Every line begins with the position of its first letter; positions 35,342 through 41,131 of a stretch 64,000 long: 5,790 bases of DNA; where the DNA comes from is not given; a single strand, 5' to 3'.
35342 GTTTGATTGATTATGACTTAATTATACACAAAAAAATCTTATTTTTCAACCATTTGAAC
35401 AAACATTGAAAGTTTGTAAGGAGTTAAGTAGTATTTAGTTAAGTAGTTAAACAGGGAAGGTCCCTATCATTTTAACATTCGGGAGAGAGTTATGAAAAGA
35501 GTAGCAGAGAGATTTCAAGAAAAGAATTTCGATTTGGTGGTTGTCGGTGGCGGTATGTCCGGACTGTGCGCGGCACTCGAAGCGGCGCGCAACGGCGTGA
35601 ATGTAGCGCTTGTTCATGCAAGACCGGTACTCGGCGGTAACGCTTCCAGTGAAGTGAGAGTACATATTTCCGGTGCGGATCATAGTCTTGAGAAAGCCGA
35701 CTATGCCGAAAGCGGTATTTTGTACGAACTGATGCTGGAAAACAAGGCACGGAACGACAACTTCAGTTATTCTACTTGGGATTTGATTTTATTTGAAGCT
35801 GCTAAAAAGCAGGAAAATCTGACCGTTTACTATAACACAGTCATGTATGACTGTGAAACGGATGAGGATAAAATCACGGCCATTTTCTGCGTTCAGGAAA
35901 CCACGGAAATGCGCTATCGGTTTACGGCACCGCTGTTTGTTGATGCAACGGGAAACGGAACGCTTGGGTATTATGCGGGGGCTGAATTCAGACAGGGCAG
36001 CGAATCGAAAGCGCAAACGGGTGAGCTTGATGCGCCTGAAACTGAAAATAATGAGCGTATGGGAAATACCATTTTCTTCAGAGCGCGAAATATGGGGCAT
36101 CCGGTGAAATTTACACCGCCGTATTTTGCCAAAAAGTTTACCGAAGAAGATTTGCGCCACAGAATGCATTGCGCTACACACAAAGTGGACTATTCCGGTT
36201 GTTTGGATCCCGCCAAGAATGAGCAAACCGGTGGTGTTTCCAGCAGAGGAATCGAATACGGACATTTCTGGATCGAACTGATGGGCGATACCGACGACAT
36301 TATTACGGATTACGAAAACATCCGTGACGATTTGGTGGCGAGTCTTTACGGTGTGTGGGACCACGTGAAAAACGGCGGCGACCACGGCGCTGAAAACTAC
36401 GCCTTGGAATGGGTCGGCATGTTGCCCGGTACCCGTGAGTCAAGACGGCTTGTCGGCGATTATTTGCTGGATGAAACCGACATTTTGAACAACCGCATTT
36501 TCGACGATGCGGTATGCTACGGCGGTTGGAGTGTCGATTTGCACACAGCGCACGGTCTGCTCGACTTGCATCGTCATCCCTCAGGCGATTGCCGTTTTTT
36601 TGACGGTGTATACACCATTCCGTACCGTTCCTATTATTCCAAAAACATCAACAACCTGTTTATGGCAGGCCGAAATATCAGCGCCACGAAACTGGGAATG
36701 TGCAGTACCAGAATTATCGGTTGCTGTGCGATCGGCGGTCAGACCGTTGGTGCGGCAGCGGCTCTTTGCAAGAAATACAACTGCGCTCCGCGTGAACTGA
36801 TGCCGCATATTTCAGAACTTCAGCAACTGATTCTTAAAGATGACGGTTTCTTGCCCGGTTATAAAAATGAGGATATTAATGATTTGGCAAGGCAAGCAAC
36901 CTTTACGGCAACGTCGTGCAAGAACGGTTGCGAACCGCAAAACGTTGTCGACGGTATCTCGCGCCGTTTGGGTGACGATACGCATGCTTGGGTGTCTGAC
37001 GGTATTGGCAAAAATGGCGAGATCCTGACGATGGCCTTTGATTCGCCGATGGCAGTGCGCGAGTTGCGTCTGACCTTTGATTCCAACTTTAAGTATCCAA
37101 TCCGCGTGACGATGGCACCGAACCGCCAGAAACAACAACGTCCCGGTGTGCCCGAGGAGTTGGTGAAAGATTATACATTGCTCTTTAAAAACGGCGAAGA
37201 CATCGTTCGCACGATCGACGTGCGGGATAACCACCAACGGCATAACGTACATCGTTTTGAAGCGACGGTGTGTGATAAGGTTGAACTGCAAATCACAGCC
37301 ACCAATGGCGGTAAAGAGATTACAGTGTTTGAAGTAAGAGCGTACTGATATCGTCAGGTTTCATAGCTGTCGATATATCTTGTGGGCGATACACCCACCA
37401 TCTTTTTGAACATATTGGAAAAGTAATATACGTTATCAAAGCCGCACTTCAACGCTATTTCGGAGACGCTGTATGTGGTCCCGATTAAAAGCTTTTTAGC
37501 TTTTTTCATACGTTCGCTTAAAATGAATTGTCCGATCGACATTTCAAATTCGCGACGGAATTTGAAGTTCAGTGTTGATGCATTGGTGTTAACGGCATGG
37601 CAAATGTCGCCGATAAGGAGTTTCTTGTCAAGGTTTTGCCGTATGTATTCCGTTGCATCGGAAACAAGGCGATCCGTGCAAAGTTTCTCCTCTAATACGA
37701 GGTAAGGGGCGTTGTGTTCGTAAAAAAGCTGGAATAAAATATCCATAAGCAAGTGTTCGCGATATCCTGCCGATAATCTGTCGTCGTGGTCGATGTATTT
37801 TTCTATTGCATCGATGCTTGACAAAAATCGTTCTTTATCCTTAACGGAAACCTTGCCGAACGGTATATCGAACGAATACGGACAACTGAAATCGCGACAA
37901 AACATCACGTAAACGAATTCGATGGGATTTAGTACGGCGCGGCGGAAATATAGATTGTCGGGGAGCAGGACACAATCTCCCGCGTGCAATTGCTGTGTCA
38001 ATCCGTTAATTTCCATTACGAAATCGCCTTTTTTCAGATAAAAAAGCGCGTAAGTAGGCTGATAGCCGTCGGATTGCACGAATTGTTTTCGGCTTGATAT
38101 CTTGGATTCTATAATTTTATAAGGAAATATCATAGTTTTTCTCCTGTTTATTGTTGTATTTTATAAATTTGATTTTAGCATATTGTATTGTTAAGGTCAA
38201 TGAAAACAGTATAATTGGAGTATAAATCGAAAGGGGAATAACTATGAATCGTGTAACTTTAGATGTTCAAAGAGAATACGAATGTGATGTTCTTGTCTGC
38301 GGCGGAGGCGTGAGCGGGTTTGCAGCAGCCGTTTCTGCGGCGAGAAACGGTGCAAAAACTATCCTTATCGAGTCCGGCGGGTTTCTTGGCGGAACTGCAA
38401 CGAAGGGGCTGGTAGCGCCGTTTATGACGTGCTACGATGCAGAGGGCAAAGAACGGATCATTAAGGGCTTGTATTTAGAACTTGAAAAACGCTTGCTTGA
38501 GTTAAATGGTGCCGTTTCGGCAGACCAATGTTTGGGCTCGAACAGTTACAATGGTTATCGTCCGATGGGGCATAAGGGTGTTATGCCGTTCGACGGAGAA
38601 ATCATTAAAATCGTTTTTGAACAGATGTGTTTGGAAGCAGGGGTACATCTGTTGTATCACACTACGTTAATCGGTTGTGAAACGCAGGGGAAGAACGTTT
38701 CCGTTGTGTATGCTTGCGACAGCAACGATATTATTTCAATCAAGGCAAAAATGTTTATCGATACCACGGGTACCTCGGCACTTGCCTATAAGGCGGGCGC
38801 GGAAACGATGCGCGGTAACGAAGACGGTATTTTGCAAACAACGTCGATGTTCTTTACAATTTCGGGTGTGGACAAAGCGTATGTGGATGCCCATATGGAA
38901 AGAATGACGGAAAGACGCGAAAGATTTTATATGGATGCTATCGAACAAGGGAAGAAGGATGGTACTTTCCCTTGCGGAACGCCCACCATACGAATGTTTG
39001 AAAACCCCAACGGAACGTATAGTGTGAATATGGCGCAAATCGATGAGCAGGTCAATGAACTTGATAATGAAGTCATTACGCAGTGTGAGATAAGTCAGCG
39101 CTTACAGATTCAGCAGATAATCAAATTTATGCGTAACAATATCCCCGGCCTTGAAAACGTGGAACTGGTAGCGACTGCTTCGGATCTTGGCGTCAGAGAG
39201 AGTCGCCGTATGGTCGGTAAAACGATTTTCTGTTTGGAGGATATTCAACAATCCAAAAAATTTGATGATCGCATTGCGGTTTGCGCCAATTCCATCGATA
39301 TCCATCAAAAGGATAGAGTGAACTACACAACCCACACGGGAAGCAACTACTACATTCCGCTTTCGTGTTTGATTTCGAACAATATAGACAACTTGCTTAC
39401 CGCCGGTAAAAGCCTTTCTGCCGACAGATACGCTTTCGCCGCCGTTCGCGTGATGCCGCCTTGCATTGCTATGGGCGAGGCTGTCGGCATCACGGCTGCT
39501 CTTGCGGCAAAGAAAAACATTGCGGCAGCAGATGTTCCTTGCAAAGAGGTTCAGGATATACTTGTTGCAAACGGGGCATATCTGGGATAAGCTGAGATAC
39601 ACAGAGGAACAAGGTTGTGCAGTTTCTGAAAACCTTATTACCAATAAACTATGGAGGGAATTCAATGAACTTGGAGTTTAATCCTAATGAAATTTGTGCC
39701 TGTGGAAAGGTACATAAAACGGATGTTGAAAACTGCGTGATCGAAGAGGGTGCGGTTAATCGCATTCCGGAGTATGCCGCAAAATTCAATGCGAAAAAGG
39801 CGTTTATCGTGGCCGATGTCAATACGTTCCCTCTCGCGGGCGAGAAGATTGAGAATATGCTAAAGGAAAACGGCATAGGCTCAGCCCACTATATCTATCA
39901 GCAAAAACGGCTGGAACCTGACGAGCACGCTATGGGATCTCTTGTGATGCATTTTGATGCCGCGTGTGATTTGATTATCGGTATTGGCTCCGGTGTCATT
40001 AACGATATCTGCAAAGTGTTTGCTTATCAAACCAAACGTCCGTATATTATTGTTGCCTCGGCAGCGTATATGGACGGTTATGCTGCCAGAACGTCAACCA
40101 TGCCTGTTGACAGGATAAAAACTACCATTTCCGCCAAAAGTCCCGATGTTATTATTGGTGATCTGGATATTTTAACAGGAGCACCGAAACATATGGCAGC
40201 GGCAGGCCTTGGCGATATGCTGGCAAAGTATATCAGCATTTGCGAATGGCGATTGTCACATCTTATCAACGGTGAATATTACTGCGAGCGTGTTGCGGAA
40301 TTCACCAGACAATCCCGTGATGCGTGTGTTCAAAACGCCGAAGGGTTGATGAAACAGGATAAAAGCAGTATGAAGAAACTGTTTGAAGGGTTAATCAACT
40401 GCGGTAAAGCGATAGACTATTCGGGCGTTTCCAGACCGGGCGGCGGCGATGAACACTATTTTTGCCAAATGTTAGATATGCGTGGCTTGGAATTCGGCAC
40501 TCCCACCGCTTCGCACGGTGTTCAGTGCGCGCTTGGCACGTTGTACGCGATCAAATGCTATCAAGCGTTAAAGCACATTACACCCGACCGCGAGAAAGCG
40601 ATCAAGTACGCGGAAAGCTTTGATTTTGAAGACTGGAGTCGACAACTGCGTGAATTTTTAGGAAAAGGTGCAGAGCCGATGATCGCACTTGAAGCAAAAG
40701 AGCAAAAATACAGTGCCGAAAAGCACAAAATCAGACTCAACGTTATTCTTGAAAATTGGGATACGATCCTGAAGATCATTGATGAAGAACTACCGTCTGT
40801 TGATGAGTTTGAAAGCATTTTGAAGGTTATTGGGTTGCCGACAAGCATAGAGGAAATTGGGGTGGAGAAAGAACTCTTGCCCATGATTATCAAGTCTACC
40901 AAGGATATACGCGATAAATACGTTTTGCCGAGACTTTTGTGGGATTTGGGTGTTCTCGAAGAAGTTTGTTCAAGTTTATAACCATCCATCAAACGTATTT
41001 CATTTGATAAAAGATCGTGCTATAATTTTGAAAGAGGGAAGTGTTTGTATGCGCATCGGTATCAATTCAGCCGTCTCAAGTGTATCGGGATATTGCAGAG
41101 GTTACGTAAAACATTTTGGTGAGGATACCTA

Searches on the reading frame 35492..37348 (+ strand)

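Call 55: search_protein_families(library=pfam, proteins=[window:35492-37348:+], max_evalue=0.00001)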
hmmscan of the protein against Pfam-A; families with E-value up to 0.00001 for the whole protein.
window:35492-37348:+ (618 aa): 5 families
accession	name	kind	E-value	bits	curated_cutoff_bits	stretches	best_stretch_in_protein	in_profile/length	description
PF12831.13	FAD_oxidored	-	1.7e-82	278.4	27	1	14-445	1-414/416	FAD dependent oxidoreductase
PF13450.12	NAD_binding_8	-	2.2e-09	37.9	21.9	1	17-60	1-41/68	NAD(P)-binding Rossmann-like domain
PF01266.30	DAO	-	3.9e-08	33.6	27.9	1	14-54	1-41/353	FAD dependent oxidoreductase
PF00890.30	FAD_binding_2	-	5e-08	33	20.4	1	14-51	1-38/414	FAD binding domain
PF24135.1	DUF7402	-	2.6e-06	28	27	0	464-527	1-64/133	Domain of unknown function (DUF7402)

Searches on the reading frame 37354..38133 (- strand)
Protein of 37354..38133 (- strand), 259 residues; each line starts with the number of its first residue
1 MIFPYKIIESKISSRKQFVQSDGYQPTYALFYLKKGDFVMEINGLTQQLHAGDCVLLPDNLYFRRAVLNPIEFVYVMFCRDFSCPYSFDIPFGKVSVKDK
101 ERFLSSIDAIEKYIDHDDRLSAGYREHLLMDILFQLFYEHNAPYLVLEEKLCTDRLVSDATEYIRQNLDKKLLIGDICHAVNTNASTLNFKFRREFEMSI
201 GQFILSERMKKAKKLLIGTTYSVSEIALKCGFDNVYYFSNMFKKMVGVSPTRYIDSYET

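Call 55: search_protein_families(library=pfam, proteins=[window:37354-38133:-], max_evalue=0.00001)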
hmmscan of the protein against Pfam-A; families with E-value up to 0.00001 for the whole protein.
window:37354-38133:- (259 aa): 2 families
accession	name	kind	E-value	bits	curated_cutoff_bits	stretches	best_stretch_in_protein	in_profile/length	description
PF12833.13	HTH_18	-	7.4e-21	74.7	33.6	1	178-253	2-77/80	Helix-turn-helix domain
PF00165.29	HTH_AraC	-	5.2e-16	58.8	26.6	1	219-254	7-41/42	Bacterial regulatory helix-turn-helix proteins, AraC family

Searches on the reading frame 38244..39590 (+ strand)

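Call 55: search_protein_families(library=pfam, proteins=[window:38244-39590:+], max_evalue=0.00001)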
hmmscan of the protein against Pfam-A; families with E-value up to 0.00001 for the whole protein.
window:38244-39590:+ (448 aa): 4 families
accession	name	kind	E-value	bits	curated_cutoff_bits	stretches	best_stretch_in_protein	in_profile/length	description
PF12831.13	FAD_oxidored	-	3.4e-110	369.6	27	1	15-440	1-416/416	FAD dependent oxidoreductase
PF01266.30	DAO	-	2.3e-07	31.1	27.9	1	15-55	1-41/353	FAD dependent oxidoreductase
PF01134.28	GIDA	-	2.6e-07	30.5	22.1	0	15-51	1-29/391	Glucose inhibited division protein A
PF00890.30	FAD_binding_2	-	4e-06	26.7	20.4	0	15-52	1-38/414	FAD binding domain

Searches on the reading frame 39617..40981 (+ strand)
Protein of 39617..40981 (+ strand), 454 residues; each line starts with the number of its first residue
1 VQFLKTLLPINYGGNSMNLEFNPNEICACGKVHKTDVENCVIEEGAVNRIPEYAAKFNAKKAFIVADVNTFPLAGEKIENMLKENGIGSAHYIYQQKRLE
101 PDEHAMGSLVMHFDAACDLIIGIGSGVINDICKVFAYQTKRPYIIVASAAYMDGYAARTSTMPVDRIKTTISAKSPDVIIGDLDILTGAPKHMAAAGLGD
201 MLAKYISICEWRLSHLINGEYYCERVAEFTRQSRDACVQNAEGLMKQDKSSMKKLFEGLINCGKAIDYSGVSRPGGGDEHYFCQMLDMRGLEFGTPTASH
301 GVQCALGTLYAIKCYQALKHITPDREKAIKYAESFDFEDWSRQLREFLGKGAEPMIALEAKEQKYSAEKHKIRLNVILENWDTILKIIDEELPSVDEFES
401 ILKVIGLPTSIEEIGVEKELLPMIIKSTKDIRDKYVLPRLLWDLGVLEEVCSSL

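Call 55: search_protein_families(library=pfam, proteins=[window:39617-40981:+], max_evalue=0.00001)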
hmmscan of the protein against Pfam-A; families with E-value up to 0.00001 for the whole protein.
window:39617-40981:+ (454 aa): 2 families
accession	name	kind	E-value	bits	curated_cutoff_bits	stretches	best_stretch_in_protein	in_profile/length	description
PF13685.12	Fe-ADH_2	-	2.8e-27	96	28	1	41-190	1-149/149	Iron-containing alcohol dehydrogenase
PF00465.25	Fe-ADH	-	3.3e-12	46.8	31.3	1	40-173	4-133/168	Iron-containing alcohol dehydrogenase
